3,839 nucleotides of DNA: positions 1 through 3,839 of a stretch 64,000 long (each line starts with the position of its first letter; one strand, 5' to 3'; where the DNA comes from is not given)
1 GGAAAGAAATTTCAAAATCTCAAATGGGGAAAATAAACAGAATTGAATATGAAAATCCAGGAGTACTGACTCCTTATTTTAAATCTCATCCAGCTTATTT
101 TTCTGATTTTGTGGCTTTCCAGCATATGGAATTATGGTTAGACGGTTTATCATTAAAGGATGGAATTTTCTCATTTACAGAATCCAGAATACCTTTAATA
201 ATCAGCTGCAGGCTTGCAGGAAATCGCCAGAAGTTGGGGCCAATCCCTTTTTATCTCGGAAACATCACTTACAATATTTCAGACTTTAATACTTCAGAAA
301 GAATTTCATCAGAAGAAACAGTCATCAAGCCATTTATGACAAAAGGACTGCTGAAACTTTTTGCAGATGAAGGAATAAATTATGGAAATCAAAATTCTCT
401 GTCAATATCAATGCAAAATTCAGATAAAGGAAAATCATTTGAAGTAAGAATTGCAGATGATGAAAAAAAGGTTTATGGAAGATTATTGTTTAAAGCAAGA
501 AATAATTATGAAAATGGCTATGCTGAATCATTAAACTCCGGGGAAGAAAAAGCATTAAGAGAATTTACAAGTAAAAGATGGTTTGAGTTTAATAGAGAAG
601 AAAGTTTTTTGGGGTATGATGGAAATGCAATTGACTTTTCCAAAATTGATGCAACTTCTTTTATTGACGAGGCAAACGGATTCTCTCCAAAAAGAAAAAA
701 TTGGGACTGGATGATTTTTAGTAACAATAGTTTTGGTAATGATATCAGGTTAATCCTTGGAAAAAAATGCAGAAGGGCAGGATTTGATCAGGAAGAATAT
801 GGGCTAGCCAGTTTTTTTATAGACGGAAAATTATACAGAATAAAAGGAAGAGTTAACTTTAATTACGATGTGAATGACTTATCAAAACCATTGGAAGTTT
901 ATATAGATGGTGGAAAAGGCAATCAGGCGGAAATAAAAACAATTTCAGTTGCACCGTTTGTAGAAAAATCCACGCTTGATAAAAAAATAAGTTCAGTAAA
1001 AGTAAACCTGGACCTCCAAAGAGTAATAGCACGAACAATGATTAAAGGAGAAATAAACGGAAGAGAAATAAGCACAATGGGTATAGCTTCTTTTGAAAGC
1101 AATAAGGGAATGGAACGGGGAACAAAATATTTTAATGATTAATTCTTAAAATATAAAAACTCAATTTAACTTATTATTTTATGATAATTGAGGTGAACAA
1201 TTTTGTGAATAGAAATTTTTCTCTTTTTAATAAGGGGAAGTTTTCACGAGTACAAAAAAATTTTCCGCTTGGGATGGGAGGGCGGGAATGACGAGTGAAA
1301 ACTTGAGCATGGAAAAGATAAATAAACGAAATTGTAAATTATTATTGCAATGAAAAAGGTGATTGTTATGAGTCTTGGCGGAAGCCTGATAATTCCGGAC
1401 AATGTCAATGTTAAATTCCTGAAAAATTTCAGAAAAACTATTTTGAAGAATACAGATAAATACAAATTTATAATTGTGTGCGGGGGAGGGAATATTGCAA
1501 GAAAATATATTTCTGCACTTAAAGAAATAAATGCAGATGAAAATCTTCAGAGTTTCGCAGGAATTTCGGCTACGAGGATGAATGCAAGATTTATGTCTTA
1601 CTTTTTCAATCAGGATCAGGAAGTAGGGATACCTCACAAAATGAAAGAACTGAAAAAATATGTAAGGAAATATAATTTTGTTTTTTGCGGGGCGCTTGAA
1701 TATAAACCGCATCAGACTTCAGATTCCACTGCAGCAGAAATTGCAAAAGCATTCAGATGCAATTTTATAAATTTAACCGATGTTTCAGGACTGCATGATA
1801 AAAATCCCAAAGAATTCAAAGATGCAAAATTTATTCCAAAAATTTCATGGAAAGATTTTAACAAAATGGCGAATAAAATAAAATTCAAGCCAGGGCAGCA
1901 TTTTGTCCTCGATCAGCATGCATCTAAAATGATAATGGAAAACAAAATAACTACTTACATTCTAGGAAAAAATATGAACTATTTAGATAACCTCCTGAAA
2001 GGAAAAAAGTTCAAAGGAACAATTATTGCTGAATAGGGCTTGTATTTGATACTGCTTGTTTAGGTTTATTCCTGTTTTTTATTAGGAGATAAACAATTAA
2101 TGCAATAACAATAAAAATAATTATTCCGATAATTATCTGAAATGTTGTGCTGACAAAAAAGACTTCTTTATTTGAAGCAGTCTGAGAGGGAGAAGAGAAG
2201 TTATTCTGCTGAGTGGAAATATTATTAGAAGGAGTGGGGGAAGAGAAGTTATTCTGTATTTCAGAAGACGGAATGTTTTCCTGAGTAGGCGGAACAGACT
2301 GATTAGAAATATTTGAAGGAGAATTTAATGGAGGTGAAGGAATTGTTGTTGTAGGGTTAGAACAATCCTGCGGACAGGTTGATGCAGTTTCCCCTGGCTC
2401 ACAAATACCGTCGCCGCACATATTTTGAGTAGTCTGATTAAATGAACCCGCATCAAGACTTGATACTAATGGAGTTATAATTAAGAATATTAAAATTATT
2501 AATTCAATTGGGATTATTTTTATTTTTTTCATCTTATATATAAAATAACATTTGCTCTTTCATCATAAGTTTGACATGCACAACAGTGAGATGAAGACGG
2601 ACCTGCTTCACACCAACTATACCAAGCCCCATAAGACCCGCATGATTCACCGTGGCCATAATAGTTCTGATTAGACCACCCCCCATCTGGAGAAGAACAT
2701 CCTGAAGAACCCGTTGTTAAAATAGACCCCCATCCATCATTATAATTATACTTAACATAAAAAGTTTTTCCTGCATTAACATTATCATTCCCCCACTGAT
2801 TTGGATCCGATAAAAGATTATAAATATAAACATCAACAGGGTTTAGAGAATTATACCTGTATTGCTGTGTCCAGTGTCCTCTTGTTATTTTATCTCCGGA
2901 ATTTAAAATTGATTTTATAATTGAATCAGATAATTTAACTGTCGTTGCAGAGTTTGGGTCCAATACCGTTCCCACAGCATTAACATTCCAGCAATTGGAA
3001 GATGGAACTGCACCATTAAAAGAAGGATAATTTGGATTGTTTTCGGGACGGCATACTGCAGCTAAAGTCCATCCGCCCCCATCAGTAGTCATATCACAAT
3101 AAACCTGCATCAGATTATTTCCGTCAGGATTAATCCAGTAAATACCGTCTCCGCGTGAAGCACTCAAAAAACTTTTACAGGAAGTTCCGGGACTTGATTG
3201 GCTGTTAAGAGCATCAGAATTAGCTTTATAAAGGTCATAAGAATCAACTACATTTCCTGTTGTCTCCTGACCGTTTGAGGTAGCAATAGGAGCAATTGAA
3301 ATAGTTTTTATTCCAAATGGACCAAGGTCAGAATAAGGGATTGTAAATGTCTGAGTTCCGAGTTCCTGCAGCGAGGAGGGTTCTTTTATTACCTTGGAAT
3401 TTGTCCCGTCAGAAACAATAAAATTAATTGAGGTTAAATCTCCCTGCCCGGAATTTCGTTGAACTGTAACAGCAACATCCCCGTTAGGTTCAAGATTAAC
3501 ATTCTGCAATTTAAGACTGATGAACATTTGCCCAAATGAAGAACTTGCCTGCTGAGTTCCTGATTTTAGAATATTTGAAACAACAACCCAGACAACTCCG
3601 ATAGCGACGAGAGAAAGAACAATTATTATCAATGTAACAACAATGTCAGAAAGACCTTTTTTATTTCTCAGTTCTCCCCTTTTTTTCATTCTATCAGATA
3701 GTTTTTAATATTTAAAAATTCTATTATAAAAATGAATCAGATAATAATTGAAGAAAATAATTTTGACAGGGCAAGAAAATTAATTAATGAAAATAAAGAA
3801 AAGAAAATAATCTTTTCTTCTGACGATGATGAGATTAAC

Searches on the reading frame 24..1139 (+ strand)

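Call 75: search_protein_families(library=pfam, proteins=[window:24-1139:+], max_evalue=0.01)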
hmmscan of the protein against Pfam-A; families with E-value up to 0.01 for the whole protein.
window:24-1139:+ (372 aa): 1 family
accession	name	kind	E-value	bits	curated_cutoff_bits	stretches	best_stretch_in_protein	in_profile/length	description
PF10974.15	DUF2804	-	8.6e-11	42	26.9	1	77-298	66-280/339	Domain of unknown function (DUF2804)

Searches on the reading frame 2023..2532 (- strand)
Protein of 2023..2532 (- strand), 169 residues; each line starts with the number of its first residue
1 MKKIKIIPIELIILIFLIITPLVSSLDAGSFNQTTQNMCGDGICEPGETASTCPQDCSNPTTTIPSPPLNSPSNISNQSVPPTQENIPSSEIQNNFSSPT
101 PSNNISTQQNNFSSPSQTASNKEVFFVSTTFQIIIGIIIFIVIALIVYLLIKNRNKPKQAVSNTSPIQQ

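Call 5: search_protein_families(library=pfam, proteins=[window:2023-2532:-], max_evalue=0.1)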
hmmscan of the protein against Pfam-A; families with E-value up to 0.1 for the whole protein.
window:2023-2532:- (169 aa): 13 families
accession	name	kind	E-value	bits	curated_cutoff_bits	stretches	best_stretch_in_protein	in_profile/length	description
PF12420.13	DUF3671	-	0.00021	21.3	34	1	7-154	162-213/223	Fam-L, Fam-M like protein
PF13273.12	DUF4064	-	0.00099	19.7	32.1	1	103-156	33-86/102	Protein of unknown function (DUF4064)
PF15102.11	TMEM154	-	0.0057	16.9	30.3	1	82-161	22-97/153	TMEM154 protein family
PF06024.17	Orf78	-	0.0085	16.8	29.4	1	98-159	41-94/101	Orf78 (ac78)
PF02009.21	RIFIN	-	0.01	16.2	32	1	78-158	235-314/327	Rifin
PF25667.1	ASFV_P17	-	0.011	16.3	27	1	97-154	5-62/117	African swine fever virus minor capsid protein p17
PF05808.16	Podoplanin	-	0.012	16.4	30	1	50-146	28-122/135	Podoplanin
PF22540.1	RET_CRD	-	0.015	16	26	1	35-62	44-73/103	RET, Cysteine Rich Domain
PF01741.23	MscL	-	0.023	15.5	27.4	1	130-161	71-102/123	Large-conductance mechanosensitive channel, MscL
PF06679.17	DUF1180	-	0.026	15.4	27.7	1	56-152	29-119/167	Membrane protein FAM174-like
PF20563.3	DUF6773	-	0.033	14.5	27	1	117-156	113-153/163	Family of unknown function (DUF6773)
PF12669.12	FeoB_associated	-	0.037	14.7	27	1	132-155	2-25/44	FeoB-associated Cys-rich membrane protein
PF05095.17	DUF687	-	0.037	13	25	1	87-154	464-534/537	Protein of unknown function (DUF687)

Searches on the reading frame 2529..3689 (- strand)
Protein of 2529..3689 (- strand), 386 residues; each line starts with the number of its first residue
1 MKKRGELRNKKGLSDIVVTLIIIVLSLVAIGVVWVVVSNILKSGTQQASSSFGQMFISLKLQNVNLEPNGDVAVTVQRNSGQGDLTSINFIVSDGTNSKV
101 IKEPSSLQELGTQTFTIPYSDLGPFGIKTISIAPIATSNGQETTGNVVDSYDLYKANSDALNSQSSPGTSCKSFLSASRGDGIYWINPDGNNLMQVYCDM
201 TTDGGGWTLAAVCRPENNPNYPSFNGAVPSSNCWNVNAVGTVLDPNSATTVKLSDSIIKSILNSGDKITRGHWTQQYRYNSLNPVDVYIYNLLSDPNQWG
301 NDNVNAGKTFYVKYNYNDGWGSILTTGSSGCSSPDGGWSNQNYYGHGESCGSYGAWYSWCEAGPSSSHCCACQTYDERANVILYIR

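Call 5: search_protein_families(library=pfam, proteins=[window:2529-3689:-], max_evalue=0.1)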
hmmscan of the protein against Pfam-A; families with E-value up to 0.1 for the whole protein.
window:2529-3689:- (386 aa): 2 families
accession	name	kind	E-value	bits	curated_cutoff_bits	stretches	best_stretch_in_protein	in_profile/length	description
PF00147.23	Fibrinogen_C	-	7.4e-06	26.4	22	1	178-209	13-45/221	Fibrinogen beta and gamma chains, C-terminal globular domain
PF01410.23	COLFI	-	0.015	15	26.2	1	163-203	25-70/233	Fibrillar collagen C-terminal domain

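Call 6: search_protein_families(library=ncbifam, proteins=[window:2529-3689:-], max_evalue=1)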
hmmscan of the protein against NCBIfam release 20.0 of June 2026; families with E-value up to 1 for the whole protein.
window:2529-3689:- (386 aa): 3 families
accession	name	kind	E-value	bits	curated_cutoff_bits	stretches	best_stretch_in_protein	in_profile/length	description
NF040941.1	GGGWT_bact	domain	1e-15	57.5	30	1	177-209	10-45/46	fibrinogen-like YCDxxxxGGGW domain-containing protein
NF046073.1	UpsA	equivalog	0.1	12.8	130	1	10-78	1-74/136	pilin subunit UpsA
NF053671.1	bindosome_BasC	exception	0.98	9.3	260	0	8-103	4-88/140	bindosome assembly system protein BasC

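Call 16: find_encoding_contigs(protein=window:2529-3689:-, flank=10000, max_places=4)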
Protein window:2529-3689:- (386 aa): 8 contigs read that carry it; 2 places shown.
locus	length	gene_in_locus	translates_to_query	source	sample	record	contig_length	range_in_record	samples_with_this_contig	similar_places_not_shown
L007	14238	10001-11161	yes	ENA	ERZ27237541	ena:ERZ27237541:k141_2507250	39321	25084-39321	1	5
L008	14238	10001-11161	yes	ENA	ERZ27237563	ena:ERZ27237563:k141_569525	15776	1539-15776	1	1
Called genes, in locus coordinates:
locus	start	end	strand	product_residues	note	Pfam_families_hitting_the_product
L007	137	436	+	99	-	-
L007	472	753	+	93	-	-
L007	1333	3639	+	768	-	PF13426:PAS_9, PF00989:PAS, PF13188:PAS_8, PF13426:PAS_9, PF08447:PAS_3, PF00989:PAS, PF08447:PAS_3, PF13426:PAS_9, +8 more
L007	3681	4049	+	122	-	PF00072:Response_reg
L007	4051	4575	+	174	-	PF06745:ATPase, PF24336:DUF7504 (weak)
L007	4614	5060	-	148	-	-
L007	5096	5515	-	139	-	-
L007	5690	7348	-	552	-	PF03483:B3_4 (weak), PF03484:B5, PF17759:tRNA_synthFbeta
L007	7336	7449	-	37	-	-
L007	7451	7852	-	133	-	PF11969:DcpS_C, PF01230:HIT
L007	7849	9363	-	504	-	PF01409:tRNA-synt_2d, PF00587:tRNA-synt_2b (faint)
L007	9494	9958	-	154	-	PF01876:RNase_P_p30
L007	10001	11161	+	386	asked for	PF00147:Fibrinogen_C (weak)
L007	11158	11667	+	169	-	-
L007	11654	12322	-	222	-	PF00696:AA_kinase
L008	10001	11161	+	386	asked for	PF00147:Fibrinogen_C (weak)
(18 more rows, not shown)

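Call 56: search_solved_structures(query=window:2532-3689:-, max_evalue=1, show_alignments=1)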
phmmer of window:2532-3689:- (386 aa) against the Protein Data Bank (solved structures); distinct sequences matched with E-value up to 1: 47.
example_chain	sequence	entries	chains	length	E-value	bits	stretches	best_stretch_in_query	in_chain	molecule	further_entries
7e1e_A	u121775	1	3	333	3.5e-06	29.6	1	170-218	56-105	Serum lectin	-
4wmo_F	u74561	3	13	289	6.3e-06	28.8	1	170-218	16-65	XEEL protein | Xenopus Embryonic Epidermal Lectin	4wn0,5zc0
4wmq_A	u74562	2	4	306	1.1e-05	28.1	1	164-213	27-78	Intelectin-1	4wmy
6usc_A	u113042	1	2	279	2.9e-05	26.6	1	170-213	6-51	Intelectin-1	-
4m7f_A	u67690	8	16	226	3.7e-05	26.3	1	170-210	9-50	Fibrinogen C domain-containing protein 1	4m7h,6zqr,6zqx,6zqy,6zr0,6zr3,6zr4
8fn9_A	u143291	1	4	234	0.00026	23.5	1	176-209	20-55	Tenascin-R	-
8fna_A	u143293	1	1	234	0.00026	23.5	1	176-209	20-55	Tenascin-R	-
5r5t_A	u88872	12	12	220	0.00035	23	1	171-210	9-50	Tenascin C (Hexabrachion), isoform CRA_a | Tenascin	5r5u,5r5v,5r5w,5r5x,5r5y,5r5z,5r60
7zmk_A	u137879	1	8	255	0.00036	23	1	175-210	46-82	Microfibril-associated glycoprotein 4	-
8un7_A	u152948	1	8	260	0.00038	22.9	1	175-210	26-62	Microfibril-associated glycoprotein 4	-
8fn8_A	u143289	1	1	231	0.00046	22.7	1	172-210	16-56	Tenascin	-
9r5y_A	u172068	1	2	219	0.00047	22.6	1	172-210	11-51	Tenascin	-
8fnb_A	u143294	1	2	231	0.00054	22.4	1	172-210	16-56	Tenascin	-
6y41_A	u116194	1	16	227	0.0016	20.9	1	163-210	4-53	Angiopoietin-related protein 2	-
1jc9_A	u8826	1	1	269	0.0024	20.3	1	168-212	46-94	techylectin-5A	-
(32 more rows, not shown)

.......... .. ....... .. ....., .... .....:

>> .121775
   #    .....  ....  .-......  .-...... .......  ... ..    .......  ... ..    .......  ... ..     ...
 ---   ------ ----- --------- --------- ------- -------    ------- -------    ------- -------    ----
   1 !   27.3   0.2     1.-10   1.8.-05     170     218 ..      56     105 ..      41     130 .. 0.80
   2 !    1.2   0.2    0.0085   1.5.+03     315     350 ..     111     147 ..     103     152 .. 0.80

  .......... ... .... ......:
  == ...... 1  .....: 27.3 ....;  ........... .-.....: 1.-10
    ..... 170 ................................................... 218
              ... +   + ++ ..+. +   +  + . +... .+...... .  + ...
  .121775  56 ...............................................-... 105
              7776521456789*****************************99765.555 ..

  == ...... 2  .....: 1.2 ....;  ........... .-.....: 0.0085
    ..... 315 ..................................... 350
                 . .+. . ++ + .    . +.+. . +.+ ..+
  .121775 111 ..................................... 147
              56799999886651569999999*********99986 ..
